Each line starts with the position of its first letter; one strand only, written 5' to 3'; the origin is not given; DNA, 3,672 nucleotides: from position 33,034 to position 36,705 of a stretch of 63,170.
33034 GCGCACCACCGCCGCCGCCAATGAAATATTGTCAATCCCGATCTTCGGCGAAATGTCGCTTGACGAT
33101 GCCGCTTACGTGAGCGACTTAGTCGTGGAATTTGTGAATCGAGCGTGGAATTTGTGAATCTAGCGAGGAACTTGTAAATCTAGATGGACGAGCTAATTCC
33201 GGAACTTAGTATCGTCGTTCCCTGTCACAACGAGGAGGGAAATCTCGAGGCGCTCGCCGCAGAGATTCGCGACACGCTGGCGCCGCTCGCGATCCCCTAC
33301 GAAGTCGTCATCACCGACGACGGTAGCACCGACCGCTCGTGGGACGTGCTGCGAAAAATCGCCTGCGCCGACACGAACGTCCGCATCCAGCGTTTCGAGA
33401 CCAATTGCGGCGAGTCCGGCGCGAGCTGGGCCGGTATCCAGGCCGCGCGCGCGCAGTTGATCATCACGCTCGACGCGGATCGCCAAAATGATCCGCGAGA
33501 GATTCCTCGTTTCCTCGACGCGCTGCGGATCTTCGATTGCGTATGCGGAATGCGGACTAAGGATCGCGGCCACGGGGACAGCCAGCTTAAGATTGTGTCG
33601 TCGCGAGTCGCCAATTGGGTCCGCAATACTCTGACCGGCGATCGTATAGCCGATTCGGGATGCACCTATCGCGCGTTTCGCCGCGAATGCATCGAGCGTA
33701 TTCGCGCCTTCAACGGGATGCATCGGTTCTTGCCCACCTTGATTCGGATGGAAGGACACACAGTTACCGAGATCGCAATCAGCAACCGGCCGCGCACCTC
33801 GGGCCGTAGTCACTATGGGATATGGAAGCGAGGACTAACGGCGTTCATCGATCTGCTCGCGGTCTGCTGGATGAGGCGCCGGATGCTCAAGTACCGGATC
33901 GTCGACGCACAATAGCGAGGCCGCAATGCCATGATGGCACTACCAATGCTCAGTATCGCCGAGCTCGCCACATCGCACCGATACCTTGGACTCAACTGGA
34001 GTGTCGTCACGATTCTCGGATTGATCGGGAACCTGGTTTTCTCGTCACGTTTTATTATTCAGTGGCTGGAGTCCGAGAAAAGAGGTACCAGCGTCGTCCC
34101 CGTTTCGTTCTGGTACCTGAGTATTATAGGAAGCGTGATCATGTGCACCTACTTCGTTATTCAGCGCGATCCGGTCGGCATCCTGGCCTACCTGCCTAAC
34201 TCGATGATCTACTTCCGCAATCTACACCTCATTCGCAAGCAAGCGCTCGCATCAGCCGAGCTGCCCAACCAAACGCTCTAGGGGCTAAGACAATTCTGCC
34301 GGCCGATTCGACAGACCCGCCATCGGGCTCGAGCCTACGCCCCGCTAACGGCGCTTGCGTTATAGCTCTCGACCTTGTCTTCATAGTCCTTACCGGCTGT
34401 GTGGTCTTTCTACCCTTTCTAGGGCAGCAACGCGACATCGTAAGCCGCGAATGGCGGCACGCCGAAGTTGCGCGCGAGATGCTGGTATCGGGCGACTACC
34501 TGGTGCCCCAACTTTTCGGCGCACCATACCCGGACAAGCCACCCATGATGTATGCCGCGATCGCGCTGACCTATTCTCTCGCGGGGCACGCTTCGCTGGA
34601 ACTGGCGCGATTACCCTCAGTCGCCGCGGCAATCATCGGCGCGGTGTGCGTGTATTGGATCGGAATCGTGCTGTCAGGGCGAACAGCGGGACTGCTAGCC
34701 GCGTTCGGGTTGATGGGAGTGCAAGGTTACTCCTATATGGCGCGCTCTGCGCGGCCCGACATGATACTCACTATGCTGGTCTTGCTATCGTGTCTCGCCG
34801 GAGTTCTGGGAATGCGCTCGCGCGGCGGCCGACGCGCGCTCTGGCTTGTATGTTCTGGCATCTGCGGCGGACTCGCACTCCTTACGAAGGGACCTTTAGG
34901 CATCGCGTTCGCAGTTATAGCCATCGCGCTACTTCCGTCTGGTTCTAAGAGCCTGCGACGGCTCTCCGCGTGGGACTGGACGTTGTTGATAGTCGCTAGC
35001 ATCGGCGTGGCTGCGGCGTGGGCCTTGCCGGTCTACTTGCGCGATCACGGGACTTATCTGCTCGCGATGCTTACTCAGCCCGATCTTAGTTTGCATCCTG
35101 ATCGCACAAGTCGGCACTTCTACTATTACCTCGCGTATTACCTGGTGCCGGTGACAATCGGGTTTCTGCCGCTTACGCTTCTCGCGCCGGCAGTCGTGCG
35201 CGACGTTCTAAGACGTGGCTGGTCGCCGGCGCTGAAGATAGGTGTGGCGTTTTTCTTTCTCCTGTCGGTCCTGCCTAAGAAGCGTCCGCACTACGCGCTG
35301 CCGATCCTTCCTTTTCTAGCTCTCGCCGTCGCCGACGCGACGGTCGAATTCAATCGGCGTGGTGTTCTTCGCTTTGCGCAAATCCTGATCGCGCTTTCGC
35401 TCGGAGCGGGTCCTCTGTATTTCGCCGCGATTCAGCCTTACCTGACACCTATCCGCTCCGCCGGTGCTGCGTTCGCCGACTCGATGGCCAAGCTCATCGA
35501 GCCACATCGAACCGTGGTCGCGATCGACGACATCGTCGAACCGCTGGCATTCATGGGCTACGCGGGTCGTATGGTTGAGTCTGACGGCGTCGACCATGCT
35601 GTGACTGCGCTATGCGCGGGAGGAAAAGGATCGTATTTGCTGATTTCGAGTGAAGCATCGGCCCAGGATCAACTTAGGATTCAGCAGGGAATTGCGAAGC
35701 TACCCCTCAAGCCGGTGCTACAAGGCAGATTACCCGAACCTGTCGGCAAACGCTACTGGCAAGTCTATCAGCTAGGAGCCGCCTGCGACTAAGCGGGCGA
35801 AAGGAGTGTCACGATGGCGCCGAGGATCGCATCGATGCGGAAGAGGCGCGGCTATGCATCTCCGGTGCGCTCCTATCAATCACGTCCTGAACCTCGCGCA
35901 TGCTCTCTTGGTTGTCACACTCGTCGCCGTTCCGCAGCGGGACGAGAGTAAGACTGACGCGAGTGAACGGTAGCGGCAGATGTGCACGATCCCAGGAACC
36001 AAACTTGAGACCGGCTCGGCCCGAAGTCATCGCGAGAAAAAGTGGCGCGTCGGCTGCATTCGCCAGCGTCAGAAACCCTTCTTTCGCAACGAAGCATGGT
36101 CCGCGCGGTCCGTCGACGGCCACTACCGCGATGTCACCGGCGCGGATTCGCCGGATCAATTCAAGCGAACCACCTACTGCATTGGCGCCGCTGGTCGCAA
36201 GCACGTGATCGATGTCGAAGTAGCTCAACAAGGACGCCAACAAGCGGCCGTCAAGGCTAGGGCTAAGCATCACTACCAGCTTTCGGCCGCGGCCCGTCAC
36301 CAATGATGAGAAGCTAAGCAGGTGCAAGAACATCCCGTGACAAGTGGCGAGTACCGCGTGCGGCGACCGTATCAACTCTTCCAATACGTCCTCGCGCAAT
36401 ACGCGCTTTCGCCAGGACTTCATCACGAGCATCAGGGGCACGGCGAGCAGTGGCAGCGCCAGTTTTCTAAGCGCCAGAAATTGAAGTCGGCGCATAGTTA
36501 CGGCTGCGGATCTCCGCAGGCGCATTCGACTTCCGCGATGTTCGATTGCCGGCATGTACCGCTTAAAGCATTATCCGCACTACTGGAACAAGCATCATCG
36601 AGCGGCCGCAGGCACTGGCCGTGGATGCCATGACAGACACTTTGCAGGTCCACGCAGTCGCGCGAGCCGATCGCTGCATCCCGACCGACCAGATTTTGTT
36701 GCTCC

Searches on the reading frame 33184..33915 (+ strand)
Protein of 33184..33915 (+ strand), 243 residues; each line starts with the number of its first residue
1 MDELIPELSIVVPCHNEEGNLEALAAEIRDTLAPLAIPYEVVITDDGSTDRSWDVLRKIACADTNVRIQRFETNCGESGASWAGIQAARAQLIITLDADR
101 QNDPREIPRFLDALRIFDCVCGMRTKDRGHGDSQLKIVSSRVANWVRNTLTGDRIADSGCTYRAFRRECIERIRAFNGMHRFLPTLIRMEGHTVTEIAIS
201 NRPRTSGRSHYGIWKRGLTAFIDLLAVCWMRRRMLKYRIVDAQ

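Call 33: find_encoding_contigs(protein=window:33184-33915:+, flank=10000, max_places=1)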
Protein window:33184-33915:+ (243 aa): 9 contigs read that carry it; 1 place shown.
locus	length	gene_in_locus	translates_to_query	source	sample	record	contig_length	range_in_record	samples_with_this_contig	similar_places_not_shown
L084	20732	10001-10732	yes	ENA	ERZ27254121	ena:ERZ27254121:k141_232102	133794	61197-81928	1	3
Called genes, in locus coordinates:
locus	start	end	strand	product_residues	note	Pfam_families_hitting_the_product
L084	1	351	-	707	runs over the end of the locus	PF06293:Kdo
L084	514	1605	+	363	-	PF13439:Glyco_transf_4 (faint), PF20706:GT4-conflict, PF00534:Glycos_transf_1, PF13692:Glyco_trans_1_4, PF13524:Glyco_trans_1_2 (weak)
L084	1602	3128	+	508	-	PF06293:Kdo, PF01636:APH (faint), PF00069:Pkinase (faint), PF07714:PK_Tyr_Ser-Thr (faint), PF19974:TCAD9 (faint), PF03109:ABC1 (faint), PF06293:Kdo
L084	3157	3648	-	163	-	-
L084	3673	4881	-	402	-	PF01075:Glyco_transf_9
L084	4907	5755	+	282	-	PF03279:Lip_A_acyltrans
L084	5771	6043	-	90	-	-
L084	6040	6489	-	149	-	PF04028:DUF374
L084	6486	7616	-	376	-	PF03739:LptF_LptG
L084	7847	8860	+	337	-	PF01408:GFO_IDH_MocA, PF22725:GFO_IDH_MocA_C3, PF02894:GFO_IDH_MocA_C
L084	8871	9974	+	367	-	PF01041:DegT_DnrJ_EryC1, PF01053:Cys_Met_Meta_PP (weak), PF01212:Beta_elim_lyase (weak)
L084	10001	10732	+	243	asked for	PF13641:Glyco_tranf_2_3 (faint), PF00535:Glycos_transf_2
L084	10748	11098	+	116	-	PF07578:LAB_N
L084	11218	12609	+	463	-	PF02366:PMT, PF13231:PMT_2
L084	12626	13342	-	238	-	PF04028:DUF374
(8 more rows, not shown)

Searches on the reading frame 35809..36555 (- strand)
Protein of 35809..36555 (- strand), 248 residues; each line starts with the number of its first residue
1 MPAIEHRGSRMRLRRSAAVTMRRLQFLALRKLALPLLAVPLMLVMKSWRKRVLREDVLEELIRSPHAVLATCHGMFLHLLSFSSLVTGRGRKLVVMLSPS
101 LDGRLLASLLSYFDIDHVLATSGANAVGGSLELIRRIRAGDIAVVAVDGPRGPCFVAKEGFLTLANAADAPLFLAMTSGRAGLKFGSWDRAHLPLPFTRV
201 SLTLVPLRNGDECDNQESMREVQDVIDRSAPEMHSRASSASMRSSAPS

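Call 31: find_encoding_contigs(protein=window:35809-36555:-, flank=10000, max_places=1)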
Protein window:35809-36555:- (248 aa): no gene with exactly this product is on record in the collection.
